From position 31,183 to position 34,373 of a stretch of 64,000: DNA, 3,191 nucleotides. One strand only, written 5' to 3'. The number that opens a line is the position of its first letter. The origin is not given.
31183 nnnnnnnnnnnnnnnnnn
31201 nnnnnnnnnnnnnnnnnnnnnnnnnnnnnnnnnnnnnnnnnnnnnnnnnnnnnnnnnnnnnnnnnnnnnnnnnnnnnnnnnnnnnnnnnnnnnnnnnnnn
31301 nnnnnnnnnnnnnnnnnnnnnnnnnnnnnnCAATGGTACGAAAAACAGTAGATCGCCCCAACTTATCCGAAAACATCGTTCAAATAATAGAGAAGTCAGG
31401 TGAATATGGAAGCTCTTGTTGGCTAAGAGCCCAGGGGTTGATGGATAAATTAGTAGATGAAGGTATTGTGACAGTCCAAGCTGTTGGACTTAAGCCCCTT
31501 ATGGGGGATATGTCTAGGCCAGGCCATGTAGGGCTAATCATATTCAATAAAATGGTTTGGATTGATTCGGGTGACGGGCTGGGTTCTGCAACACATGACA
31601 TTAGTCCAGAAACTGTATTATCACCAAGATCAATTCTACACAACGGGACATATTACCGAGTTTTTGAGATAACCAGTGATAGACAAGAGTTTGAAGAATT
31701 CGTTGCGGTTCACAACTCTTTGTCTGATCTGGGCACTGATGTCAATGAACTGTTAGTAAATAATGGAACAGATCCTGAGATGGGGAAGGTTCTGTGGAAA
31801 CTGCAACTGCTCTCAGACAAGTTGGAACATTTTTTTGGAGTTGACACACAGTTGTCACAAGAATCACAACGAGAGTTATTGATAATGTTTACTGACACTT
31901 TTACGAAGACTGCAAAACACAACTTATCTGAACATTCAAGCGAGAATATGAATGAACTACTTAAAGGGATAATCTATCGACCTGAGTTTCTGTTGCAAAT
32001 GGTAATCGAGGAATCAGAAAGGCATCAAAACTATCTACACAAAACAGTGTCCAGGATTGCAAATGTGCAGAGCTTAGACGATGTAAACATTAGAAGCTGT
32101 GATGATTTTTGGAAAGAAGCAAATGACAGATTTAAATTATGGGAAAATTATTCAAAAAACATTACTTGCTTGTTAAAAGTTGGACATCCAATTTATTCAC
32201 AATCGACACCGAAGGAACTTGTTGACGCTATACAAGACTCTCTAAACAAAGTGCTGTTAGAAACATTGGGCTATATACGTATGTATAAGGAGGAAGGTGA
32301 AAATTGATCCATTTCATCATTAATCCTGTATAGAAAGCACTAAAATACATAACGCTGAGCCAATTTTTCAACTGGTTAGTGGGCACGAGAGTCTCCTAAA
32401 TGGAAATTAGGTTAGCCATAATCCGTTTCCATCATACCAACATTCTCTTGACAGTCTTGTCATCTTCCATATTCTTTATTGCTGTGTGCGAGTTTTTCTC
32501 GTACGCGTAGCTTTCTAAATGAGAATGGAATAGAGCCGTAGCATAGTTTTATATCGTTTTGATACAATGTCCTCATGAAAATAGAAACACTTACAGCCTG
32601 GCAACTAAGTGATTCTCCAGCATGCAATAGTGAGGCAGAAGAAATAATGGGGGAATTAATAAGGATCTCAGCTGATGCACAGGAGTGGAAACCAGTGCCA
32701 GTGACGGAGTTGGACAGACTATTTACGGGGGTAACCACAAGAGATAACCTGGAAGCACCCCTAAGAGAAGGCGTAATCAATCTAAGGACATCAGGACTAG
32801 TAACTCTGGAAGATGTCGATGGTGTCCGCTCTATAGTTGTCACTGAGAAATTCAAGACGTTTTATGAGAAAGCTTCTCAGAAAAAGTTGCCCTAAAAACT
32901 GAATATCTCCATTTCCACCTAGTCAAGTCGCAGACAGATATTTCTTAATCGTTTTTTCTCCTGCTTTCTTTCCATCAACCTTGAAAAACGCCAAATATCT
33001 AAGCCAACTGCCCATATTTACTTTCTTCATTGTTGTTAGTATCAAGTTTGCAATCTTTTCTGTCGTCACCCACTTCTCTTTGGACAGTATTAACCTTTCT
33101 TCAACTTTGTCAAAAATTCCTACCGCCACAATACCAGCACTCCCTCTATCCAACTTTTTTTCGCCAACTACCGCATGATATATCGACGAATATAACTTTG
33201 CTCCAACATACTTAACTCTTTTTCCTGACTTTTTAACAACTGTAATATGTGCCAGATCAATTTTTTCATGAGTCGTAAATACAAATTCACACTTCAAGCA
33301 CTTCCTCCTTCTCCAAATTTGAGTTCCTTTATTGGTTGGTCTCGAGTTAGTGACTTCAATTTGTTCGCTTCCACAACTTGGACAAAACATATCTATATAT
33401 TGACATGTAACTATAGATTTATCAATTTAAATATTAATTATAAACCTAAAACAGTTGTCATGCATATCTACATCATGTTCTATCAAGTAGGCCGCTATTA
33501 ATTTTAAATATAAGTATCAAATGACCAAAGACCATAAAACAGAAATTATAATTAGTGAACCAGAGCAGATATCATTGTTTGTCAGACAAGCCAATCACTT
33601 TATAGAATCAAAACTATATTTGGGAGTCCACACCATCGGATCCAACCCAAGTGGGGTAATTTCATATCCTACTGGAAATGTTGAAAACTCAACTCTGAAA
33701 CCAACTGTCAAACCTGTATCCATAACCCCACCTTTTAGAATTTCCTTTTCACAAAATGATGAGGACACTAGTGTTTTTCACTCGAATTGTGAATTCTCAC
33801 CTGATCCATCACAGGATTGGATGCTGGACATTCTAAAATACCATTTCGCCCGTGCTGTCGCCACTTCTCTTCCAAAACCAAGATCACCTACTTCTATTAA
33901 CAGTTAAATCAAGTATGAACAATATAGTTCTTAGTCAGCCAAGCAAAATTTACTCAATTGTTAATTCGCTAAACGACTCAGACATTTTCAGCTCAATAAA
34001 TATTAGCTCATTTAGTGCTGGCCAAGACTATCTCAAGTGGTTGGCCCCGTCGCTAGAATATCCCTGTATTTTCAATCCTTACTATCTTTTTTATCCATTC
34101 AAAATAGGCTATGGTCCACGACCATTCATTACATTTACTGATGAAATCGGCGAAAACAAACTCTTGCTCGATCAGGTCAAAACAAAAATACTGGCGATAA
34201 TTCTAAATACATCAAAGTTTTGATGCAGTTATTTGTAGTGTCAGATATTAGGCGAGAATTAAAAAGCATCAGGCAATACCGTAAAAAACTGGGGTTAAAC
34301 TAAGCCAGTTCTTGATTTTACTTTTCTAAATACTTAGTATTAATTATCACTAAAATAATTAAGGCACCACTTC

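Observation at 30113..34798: tRNA-Tyr-adjacent block of unannotatable genes (405-aa and 324-aa operonic pair plus small ORFs)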

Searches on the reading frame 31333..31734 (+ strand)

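Call 11: search_protein_families(library=pfam, proteins=[window:31333-31734:+], max_evalue=10)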
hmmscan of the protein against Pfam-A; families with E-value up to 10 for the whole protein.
seq(134 aa): 1 family
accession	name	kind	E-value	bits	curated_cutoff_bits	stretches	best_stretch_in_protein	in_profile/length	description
PF06025.17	DUF913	-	0.033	13.6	24.7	1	2-41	94-133/382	Domain of Unknown Function (DUF913)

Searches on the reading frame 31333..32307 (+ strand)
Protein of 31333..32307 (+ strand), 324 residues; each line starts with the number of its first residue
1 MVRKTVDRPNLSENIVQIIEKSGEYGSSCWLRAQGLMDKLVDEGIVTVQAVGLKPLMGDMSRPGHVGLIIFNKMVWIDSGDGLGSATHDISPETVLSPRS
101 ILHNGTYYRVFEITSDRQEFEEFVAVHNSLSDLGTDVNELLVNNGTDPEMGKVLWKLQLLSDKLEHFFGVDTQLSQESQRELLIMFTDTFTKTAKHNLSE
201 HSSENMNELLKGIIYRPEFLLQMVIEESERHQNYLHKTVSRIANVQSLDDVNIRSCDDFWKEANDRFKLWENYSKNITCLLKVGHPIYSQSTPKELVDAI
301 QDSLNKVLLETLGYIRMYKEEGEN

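Call 4: search_protein_families(library=pfam, proteins=[window:31333-32307:+], max_evalue=1)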
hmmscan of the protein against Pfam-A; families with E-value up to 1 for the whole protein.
window:31333-32307:+ (324 aa): 2 families
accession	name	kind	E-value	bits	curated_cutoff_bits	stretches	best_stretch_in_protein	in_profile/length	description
PF06025.17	DUF913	-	0.062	12.7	24.7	1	2-41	94-133/382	Domain of Unknown Function (DUF913)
PF22766.2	ZW10_C2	-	0.096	13.3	27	1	194-268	47-123/152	ZW10 C-terminal helical domain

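Call 7: find_homologous_proteins(query=window:31333-32304:+)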
Query window:31333-32304:+ (324 aa): 1 proteins with E <= 0.001 among 710 candidates.
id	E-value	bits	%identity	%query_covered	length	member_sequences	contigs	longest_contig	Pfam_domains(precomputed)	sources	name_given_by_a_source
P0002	9.8e-215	730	100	100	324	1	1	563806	-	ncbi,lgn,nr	ncbi:hypothetical protein HYV64_00300 [Candidatus Shapirobacteria bacterium]|nr:hypothetical protein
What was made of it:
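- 31333..32307 (+): B324 (HYV64_00300): a 324-aa orphan protein with an N-terminal alpha+beta region (about residues 1-115) and an all-helical C-terminal part. Its start lies 2 nt after the A405 stop, so translational coupling is likely. Only a self-hit (call 7).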

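Call 8: search_protein_families(library=phrogs, proteins=[window:31333-32307:+], max_evalue=1)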
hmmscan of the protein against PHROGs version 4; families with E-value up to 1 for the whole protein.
window:31333-32307:+ (324 aa): 0 families

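Call 9: search_protein_families(library=padloc, proteins=[window:31333-32307:+], max_evalue=1)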
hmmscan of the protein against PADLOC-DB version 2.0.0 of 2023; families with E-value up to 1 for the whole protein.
window:31333-32307:+ (324 aa): 0 families

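Call 10: search_protein_families(library=ncbifam, proteins=[window:31333-32307:+], max_evalue=1)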
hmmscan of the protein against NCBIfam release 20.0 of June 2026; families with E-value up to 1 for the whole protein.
window:31333-32307:+ (324 aa): 1 family
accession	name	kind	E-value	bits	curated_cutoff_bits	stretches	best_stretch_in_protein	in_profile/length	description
NF047608.1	LIC13292_fam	subfamily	0.024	14.7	200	1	182-272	13-103/166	LIC13292 family transcriptional regulator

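Call 12: search_solved_structures(query=window:31333-32304:+, max_evalue=10)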
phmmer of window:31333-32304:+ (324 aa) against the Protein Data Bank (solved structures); distinct sequences matched with E-value up to 10: 0.
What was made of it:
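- On Papain-like / NlpC-P60 thiol peptidases (B324 N-terminal region): No PDB sequence hit (call 12).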

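Call 35: predict_structure(protein=window:31333-32304:+)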
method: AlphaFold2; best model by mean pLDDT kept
length: 324 residues; sequences in the alignment: 1
mean_pLDDT: 42.0   pTM: 0.28
mean pLDDT of the five models: 42.0, 38.7, 34.0, 32.9, 32.9
residues with pLDDT >= 90: 0; 70-90: 0; 50-70: 30; < 50: 294
segments of 3 or more residues with pLDDT < 50: 1-10, 26-31, 46-259, 262-324
pLDDT, mean of each block of 10 residues (from residue 1): 33 55 50 56 46 33 36 34 33 38 43 43 42 43 44 43 41 38 42 39 41 39 44 42 39 45 47 43 39 44 46 44 37
secondary structure, 60 per line:
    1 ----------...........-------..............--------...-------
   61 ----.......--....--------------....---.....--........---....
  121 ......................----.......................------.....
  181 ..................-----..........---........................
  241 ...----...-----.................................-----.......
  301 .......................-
elements in order: H11-21 H29-42 E51-53 E65-71 E74-77 E99-103 E106-113 H117-142 H147-169 H176-198 H204-213 H217-243 H256-288 H294-323
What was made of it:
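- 31333..32307 (+): Model pLDDT 42 (call 35).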

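Call 52: search_dna_similar(query=window:31333-32304:+, collection=phages, mode=protein, max_evalue=1)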
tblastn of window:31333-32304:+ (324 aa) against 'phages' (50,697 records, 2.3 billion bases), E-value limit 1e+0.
No match.

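Call 53: find_related_loci(query=window:31333-32304:+, collection=viral_contigs, flank=5000)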
Query window:31333-32304:+ (324 aa) in viral_contigs; peptide patterns used: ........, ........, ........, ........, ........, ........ (x = any residue, [..] = any of these).
3 stretches matched a pattern, but none encodes a relative of the query by tblastn (E <= 1e-3).

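Call 67: fold_search(model_id=the predicted structure, library=pdb)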
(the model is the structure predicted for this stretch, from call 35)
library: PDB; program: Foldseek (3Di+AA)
matches with E <= 10: 591; with E <= 0.001: 0
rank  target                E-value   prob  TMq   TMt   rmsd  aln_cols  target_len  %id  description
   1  5cwm                  3.3e-02  0.91  0.26  0.34  16.6       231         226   13  Crystal structure of de novo designed helical repeat protein DHR64 (released 2015-12-16)
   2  6e9z_A                7.3e-02  0.80  0.25  0.33  16.9       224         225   14  DHF119 filament (released 2018-11-21)
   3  2yfa_B                1.4e-01  0.66  0.21  0.28  21.2       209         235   14  X-ray structure of McpS ligand binding domain in complex with malate (released 2012-04-18)
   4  9as6_B                1.4e-01  0.08  0.11  0.13  19.0       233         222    9  Global reconstruction of 5-HT2AR bound to mescaline in complex with a mini-Gq protein and scFv16 obtained by cryo-elec (released 2025-04-02)
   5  5cwn                  1.4e-01  0.75  0.28  0.39  16.0       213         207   12  Crystal structure of de novo designed helical repeat protein DHR71 (released 2015-12-16)
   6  6xr2_D                1.9e-01  0.82  0.27  0.44   8.2       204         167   11  Computationally designed right-handed alpha/alpha homotrimeric toroid with 3 repeats per subunit (released 2021-07-14)
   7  6xr2_E                2.1e-01  0.47  0.23  0.34   9.1       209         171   13  Computationally designed right-handed alpha/alpha homotrimeric toroid with 3 repeats per subunit (released 2021-07-14)
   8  8zps_A                2.5e-01  0.08  0.11  0.15  19.0       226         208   10  Cryo-EM structure of prolactin-releasing peptide recognition with Gi (released 2024-09-25)
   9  8wc9_A                2.5e-01  0.07  0.10  0.14  19.4       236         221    8  Cryo-EM structure of the ZH8651-bound mTAAR1-Gq complex (released 2023-12-27)
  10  6e9v_A                2.7e-01  0.44  0.23  0.33  17.8       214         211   10  DHF79 filament (released 2018-11-21)
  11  7cq5_A                2.8e-01  0.16  0.16  0.23  22.3       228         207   11  Structure of the human CLCN7-OSTM1 complex with ATP (released 2020-11-11)
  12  8zd1_A                2.8e-01  0.07  0.12  0.14  20.9       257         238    7  Cryo-EM structure of the xGPR4-Gs complex in pH6.2 (released 2025-02-26)
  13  7wq4_A                3.0e-01  0.06  0.11  0.13  20.9       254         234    7  Galanin-bound galanin receptor 2 in complex with Gq (released 2022-04-20)
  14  8e0l_C                3.2e-01  0.85  0.31  0.53   7.3       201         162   13  Homotrimeric variant of tcTRP9, BGL06 (released 2023-04-12)
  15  2fbn_B                3.2e-01  0.21  0.15  0.26  13.0       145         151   19  Plasmodium falciparum putative FK506-binding protein PFL2275c, C-terminal TPR-containing domain (released 2006-01-24)
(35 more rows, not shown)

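Call 84: search_dna_similar(query=window:31333-32304:+, collection=plasmids, mode=protein, max_evalue=0.1)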
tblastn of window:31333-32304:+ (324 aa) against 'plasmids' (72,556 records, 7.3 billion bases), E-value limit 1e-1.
No match.

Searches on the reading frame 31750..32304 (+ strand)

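Call 11: search_protein_families(library=pfam, proteins=[window:31750-32304:+], max_evalue=10)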
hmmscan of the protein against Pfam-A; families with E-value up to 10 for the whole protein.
window:31750-32304:+ (185 aa): 2 families
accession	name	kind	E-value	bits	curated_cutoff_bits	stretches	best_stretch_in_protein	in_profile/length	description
PF22766.2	ZW10_C2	-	0.035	14.7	27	1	54-129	46-123/152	ZW10 C-terminal helical domain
PF17190.9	RecG_N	-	0.52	11.5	23.1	1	47-110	5-66/89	RecG N-terminal helical domain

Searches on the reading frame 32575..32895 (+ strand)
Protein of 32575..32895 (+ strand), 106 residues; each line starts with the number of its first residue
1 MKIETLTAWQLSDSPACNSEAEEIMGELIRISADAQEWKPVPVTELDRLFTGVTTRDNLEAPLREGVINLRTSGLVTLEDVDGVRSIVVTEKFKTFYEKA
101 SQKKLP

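Call 4: search_protein_families(library=pfam, proteins=[window:32575-32895:+], max_evalue=1)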
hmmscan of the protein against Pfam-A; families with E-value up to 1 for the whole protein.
window:32575-32895:+ (106 aa): 0 families

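Call 8: search_protein_families(library=phrogs, proteins=[window:32575-32895:+], max_evalue=1)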
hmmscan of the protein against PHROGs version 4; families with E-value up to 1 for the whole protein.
window:32575-32895:+ (106 aa): 0 families

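Call 9: search_protein_families(library=padloc, proteins=[window:32575-32895:+], max_evalue=1)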
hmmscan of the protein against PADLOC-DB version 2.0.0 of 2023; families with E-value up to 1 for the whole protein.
window:32575-32895:+ (106 aa): 0 families

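Call 10: search_protein_families(library=ncbifam, proteins=[window:32575-32895:+], max_evalue=1)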
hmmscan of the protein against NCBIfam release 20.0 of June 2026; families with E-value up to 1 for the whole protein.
window:32575-32895:+ (106 aa): 0 families

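Call 46: list_cluster_members(proteins=[window:32575-32892:+, window:32923-33387:-, window:33521-33904:+, window:33852-34220:+, window:33915-34220:+, window:34382-34795:+, window:29515-29973:+, window:34812-35672:-])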
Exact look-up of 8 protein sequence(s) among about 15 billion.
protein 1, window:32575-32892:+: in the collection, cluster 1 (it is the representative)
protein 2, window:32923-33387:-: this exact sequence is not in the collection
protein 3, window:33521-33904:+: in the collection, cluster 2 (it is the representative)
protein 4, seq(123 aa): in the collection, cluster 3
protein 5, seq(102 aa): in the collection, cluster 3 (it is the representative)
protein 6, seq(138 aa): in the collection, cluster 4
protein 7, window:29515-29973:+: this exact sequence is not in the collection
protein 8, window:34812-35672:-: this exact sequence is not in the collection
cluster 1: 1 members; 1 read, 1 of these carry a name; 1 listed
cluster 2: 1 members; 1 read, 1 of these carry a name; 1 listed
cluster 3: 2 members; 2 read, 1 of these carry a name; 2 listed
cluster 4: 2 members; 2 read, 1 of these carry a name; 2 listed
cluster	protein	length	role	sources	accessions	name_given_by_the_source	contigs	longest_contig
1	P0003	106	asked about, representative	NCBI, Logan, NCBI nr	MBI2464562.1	hypothetical protein HYV64_00305 [Candidatus Shapirobacteria bacterium] | hypothetical protein [Candidatus Shapirobacteria bacterium]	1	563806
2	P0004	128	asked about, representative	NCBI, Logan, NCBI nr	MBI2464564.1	hypothetical protein HYV64_00315 [Candidatus Shapirobacteria bacterium] | hypothetical protein [Candidatus Shapirobacteria bacterium]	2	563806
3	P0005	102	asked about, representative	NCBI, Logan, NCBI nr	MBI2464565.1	hypothetical protein HYV64_00320 [Candidatus Shapirobacteria bacterium] | hypothetical protein [Candidatus Shapirobacteria bacterium]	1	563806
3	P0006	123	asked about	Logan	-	-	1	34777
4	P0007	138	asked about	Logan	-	-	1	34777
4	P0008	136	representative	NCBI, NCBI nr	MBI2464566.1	hypothetical protein HYV64_00325 [Candidatus Shapirobacteria bacterium] | hypothetical protein [Candidatus Shapirobacteria bacterium]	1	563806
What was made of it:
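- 32575..32895 (+): C106 (HYV64_00305): a 106-aa orphan ORF and the last gene of the reversed-skew segment. Cluster of one member (call 46).
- Checked: NCBI calls them HYV64_00305, 00315, 00320 and 00325 (call 46).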

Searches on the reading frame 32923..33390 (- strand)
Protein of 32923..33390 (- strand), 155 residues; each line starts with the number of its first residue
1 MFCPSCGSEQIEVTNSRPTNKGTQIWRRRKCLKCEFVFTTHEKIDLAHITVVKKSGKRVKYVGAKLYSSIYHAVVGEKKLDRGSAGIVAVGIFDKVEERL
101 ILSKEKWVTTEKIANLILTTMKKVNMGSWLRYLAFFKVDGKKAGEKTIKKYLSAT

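Call 4: search_protein_families(library=pfam, proteins=[window:32923-33390:-], max_evalue=1)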
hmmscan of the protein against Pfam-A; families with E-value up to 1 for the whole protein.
window:32923-33390:- (155 aa): 7 families
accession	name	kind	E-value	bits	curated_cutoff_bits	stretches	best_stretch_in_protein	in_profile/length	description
PF22811.2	Zn_ribbon_NrdR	-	3.9e-15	55.9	27.2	1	1-42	1-42/42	Transcriptional repressor NrdR-like, N-terminal domain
PF03477.21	ATP-cone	-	0.00011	23.1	25.8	1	49-122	1-68/88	ATP cone domain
PF09846.14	OapB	-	0.12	12.8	27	1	92-127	13-48/104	Origin-associated protein OapB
PF23470.1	Zn_ribbon_PF0610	-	0.19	12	26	0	30-41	3-14/39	PF0610 rubredoxin-like zinc beta-ribbon domain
PF23451.1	Zn_ribbon_PaaD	-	0.31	11.2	27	1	3-34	17-45/53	PaaD zinc beta ribbon domain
PF08271.17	Zn_Ribbon_TF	-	0.65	10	29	1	1-16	1-16/43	TFIIB zinc-binding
PF08792.16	A2L_zn_ribbon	-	0.81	9.9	22.9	0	1-10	22-31/33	A2L zinc ribbon domain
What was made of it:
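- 32923..33390 (-): Divergent nrdR (zinc ribbon plus a weak ATP-cone). It is an older resident of the slot. PF22811 at 3.9e-15; ATP-cone 23.1 bits against a cut-off of 25.8 (call 4).
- Checked: nrdR lies at 32923-33390 on the - strand (Zn_ribbon_NrdR, 3.9e-15; call 4).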

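Call 8: search_protein_families(library=phrogs, proteins=[window:32923-33390:-], max_evalue=1)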
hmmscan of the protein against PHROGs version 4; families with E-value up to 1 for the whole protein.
window:32923-33390:- (155 aa): 7 families
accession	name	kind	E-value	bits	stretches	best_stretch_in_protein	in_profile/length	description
phrog_36879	-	unknown function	8.9e-07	30.4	1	1-43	1-43/119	-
phrog_10675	-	unknown function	4.9e-05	24.5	1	1-45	6-48/98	-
phrog_6504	-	unknown function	0.01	17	1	2-41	9-47/61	-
phrog_29860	-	head and packaging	0.013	15.6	1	51-104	336-389/405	virion structural protein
phrog_7921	-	unknown function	0.065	14.5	1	1-28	1-28/70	-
phrog_22315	-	unknown function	0.12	12.8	1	9-88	49-127/239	-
phrog_17584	-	unknown function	0.13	13.3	1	34-81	12-66/132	-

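Call 9: search_protein_families(library=padloc, proteins=[window:32923-33390:-], max_evalue=1)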
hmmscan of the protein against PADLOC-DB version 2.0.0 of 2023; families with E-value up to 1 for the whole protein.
window:32923-33390:- (155 aa): 0 families

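Call 10: search_protein_families(library=ncbifam, proteins=[window:32923-33390:-], max_evalue=1)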
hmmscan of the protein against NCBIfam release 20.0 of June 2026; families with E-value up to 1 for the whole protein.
window:32923-33390:- (155 aa): 5 families
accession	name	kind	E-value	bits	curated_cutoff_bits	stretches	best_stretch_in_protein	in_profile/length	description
TIGR00244.1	TIGR00244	equivalog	1.1e-21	77.4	124.65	1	1-136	1-131/147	transcriptional regulator NrdR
TIGR03655.1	anti_R_Lar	subfamily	0.0026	18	39.6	1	3-41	4-41/55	Lar family restriction alleviation protein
TIGR04165.1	methano_modCys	hypoth_equivalog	0.0061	16.8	60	1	3-41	10-49/50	TIGR04165 family Cys-rich peptide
NF047912.1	ECs_2282_CxxC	subfamily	0.014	15.3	37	1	2-42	4-41/60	ECs_2282 family putative zinc-binding protein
NF041205.1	VdcD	equivalog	0.068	13.1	30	1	3-43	1-38/70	non-oxidative hydroxyarylic acid decarboxylases subunit D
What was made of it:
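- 32923..33390 (-): TIGR00244 at 77 bits against a cut-off of 124.65 (call 10).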

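Call 39: find_related_loci(query=window:32923-33387:-, collection=metagenome_contigs, flank=8000)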
Query window:32923-33387:- (154 aa) in metagenome_contigs; peptide patterns used: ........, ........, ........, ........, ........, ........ (x = any residue, [..] = any of these).
170 stretches matched a pattern; 1 encode a relative of the query (tblastn E <= 1e-3); 1 distinct loci.
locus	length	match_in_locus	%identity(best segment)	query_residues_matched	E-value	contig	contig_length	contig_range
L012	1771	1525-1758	68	2-79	2e-36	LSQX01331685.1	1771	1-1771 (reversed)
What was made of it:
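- Tried and rejected: The metagenome scan with NrdR gave a single 1.8-kb contig (call 39).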

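Call 66: search_protein_families(library=pfam, proteins=[L012:424-1482:+], max_evalue=0.001)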
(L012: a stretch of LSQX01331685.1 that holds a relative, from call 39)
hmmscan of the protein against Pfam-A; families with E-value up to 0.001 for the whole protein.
L012:424-1482:+ (352 aa): 1 family
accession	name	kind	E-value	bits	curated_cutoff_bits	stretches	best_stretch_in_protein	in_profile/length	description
PF01966.28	HD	-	5.5e-06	27.1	22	1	79-192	1-114/116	HD domain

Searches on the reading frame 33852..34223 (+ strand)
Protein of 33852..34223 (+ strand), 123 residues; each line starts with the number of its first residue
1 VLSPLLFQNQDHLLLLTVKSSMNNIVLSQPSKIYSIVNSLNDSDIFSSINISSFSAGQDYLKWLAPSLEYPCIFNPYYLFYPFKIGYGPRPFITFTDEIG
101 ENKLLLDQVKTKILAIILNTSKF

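Call 4: search_protein_families(library=pfam, proteins=[window:33852-34223:+], max_evalue=1)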
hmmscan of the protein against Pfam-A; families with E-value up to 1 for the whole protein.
window:33852-34223:+ (123 aa): 0 families

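Call 8: search_protein_families(library=phrogs, proteins=[window:33852-34223:+], max_evalue=1)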
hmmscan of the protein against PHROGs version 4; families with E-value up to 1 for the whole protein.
window:33852-34223:+ (123 aa): 1 family
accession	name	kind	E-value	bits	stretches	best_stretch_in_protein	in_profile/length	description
phrog_12639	-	unknown function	0.025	15.7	1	17-59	35-77/117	-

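Call 9: search_protein_families(library=padloc, proteins=[window:33852-34223:+], max_evalue=1)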
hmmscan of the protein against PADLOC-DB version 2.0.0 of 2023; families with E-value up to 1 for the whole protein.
window:33852-34223:+ (123 aa): 0 families

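Call 10: search_protein_families(library=ncbifam, proteins=[window:33852-34223:+], max_evalue=1)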
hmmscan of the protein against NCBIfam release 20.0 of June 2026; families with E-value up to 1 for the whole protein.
window:33852-34223:+ (123 aa): 0 families
